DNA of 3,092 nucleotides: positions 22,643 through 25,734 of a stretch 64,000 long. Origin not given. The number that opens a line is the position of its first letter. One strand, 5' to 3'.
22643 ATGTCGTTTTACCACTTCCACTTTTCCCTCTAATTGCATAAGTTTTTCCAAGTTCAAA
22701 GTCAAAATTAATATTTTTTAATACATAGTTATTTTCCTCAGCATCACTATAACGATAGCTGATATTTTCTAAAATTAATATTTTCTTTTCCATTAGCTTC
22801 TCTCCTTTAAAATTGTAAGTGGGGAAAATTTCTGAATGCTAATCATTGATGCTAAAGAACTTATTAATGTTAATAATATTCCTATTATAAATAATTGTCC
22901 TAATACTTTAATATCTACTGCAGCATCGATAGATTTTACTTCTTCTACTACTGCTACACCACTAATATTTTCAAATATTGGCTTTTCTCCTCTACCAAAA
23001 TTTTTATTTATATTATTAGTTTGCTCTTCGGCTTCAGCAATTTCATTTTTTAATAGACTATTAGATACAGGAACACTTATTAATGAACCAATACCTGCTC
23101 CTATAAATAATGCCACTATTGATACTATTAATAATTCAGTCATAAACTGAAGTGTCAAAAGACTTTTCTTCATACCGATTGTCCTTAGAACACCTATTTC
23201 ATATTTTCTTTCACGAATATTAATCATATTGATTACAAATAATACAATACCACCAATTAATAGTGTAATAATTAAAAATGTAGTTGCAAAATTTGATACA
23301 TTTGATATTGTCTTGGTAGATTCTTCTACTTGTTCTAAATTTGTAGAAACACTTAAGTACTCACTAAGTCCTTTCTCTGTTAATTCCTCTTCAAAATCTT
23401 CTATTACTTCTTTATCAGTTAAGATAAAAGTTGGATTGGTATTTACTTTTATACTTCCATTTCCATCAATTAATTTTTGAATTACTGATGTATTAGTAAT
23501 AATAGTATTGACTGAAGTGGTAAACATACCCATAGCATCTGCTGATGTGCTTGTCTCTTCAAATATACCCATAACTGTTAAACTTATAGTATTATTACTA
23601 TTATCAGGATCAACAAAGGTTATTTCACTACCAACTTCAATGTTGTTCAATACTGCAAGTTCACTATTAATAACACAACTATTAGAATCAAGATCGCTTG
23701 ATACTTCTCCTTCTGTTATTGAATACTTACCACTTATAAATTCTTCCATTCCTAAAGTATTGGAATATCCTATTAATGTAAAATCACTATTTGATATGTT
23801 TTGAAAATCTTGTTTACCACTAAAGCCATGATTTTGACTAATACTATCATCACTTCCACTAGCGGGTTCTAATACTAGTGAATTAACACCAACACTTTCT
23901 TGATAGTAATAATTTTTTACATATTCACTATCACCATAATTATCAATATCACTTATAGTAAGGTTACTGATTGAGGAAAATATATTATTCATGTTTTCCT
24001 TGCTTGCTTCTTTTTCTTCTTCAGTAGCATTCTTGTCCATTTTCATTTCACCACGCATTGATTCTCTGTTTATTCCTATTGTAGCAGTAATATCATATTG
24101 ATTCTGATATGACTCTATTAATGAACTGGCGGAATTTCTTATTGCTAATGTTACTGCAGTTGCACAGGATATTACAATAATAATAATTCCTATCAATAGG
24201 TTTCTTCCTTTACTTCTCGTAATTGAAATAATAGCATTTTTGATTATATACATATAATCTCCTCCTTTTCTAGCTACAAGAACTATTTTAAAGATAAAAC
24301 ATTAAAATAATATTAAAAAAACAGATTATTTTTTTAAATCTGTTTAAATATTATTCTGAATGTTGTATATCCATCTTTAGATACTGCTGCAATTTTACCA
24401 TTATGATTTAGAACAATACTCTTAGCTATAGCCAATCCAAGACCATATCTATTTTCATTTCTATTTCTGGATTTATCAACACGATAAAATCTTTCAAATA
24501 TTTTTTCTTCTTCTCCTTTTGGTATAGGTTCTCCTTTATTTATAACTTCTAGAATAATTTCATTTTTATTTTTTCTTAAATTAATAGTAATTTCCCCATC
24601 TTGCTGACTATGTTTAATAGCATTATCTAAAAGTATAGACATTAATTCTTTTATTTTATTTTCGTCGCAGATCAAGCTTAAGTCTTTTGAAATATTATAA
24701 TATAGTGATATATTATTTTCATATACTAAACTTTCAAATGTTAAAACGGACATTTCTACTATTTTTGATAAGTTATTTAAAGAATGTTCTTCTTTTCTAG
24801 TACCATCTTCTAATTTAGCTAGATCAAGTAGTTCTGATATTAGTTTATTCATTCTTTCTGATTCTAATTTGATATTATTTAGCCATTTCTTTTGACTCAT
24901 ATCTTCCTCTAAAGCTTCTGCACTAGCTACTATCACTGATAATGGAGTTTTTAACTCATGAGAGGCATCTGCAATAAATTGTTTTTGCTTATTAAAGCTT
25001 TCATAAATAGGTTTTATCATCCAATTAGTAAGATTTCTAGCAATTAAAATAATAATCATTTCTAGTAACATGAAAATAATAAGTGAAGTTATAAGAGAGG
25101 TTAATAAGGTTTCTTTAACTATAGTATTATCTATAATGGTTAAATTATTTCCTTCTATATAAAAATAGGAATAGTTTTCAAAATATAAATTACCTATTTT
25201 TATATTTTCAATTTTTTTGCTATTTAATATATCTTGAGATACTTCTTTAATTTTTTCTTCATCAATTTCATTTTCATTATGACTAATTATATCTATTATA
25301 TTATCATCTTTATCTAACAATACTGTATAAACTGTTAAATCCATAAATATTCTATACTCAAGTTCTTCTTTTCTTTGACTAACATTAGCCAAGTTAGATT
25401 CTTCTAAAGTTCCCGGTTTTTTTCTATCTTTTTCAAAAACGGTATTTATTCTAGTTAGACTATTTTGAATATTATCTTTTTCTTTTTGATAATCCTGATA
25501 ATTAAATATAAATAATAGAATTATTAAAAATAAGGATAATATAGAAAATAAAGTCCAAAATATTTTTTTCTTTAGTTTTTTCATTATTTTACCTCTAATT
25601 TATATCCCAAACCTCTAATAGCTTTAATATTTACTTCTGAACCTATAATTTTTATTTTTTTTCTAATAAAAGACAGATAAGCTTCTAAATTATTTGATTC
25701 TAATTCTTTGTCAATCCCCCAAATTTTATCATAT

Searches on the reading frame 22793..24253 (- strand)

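Call 62: search_protein_families(library=pfam, proteins=[window:22793-24253:-], max_evalue=0.0001)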
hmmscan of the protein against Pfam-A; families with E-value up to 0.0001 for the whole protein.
window:22793-24253:- (486 aa): 1 family
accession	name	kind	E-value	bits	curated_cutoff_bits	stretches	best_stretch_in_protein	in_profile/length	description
PF02687.27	FtsX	-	2.8e-14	53.6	25.5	1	325-477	2-119/120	FtsX-like permease C-terminal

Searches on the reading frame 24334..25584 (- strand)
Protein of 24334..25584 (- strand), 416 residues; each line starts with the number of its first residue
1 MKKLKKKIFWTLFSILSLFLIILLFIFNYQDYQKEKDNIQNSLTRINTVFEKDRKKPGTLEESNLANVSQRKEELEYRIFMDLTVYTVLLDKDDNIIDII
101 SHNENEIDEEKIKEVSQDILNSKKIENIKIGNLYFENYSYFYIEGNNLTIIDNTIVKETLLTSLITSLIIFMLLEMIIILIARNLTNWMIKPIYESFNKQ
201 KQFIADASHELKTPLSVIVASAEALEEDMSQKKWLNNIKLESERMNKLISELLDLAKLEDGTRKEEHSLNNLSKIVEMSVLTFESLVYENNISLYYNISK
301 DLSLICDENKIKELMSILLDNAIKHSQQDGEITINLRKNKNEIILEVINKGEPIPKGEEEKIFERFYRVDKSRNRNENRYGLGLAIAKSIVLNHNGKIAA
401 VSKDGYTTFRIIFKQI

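Call 62: search_protein_families(library=pfam, proteins=[window:24334-25584:-], max_evalue=0.0001)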
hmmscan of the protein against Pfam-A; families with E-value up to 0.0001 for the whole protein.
window:24334-25584:- (416 aa): 3 families
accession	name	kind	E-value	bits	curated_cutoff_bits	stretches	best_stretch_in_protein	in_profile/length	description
PF02518.31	HATPase_c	-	2.7e-23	83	26.4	1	307-414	2-108/111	Histidine kinase-, DNA gyrase B-, and HSP90-like ATPase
PF00512.31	HisKA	-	1.4e-19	70.3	26.9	1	200-261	2-66/66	His Kinase A (phospho-acceptor) domain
PF14501.12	HATPase_c_5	-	3.6e-08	33.7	22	1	311-413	6-101/102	GHKL domain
